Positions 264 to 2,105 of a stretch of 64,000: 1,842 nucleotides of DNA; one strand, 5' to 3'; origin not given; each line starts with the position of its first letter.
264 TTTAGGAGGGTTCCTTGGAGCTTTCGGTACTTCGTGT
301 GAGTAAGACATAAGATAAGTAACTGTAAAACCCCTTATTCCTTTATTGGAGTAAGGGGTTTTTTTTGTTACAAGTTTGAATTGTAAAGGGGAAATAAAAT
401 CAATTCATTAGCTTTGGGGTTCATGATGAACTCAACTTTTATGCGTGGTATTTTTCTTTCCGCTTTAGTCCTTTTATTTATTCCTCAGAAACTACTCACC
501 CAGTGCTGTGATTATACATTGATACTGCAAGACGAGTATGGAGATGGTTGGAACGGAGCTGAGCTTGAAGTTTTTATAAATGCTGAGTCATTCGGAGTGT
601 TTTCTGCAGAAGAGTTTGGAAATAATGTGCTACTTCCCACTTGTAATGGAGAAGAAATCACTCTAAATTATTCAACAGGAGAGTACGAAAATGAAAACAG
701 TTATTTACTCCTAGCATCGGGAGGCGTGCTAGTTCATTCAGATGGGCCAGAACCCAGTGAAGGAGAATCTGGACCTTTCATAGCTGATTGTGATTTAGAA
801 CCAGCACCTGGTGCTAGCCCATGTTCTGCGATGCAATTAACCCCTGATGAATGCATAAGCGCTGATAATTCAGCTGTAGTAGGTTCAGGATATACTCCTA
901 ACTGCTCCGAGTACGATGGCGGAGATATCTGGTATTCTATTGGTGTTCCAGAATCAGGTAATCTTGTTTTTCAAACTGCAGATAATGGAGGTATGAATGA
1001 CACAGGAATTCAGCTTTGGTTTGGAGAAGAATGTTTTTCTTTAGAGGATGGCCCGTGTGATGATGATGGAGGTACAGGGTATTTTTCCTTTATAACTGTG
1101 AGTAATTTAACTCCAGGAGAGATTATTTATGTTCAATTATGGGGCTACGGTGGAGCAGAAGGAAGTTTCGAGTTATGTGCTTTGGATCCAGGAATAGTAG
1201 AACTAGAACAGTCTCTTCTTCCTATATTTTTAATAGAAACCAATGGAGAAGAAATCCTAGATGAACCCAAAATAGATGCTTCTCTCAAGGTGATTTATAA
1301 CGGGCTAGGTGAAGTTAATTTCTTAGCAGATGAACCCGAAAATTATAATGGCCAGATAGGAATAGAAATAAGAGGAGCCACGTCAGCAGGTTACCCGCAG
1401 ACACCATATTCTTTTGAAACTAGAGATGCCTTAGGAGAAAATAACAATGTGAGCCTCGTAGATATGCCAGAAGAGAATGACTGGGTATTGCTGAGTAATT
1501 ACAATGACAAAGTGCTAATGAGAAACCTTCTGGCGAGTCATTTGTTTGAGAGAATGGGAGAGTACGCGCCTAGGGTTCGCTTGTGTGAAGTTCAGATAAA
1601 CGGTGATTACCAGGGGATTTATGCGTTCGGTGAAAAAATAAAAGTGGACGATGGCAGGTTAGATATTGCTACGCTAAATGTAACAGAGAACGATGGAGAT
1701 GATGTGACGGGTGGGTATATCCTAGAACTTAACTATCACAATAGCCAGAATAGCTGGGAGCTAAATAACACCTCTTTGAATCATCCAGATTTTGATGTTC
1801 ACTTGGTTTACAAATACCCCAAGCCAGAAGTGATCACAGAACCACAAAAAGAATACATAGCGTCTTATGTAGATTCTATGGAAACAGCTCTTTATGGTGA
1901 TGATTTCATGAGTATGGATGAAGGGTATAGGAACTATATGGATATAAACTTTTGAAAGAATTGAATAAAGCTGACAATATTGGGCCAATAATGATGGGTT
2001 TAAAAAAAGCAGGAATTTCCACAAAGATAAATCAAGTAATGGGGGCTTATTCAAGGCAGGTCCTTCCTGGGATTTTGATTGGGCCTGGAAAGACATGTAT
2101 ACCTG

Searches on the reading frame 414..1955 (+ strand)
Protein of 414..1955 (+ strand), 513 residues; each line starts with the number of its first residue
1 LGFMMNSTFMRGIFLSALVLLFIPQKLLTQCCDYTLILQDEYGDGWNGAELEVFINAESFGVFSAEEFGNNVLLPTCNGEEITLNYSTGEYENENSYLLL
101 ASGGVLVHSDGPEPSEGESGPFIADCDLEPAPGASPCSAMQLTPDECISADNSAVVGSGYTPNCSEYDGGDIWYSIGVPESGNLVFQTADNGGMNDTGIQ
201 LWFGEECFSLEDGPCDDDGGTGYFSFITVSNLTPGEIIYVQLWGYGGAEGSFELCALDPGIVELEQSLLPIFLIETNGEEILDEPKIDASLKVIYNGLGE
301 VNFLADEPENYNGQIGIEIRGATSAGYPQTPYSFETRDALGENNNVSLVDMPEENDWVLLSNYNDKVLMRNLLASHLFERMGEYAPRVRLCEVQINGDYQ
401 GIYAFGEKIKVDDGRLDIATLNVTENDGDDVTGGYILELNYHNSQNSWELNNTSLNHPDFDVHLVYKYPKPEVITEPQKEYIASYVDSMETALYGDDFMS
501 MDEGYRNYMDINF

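Call 41: search_protein_families(library=pfam, proteins=[window:414-1955:+], max_evalue=0.00001)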
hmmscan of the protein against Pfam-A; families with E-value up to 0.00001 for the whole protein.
window:414-1955:+ (513 aa): 1 family
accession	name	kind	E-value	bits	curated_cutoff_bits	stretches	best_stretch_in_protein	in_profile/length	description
PF08757.17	CotH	-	7.6e-24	85.2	23.8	1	317-511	1-170/322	CotH kinase protein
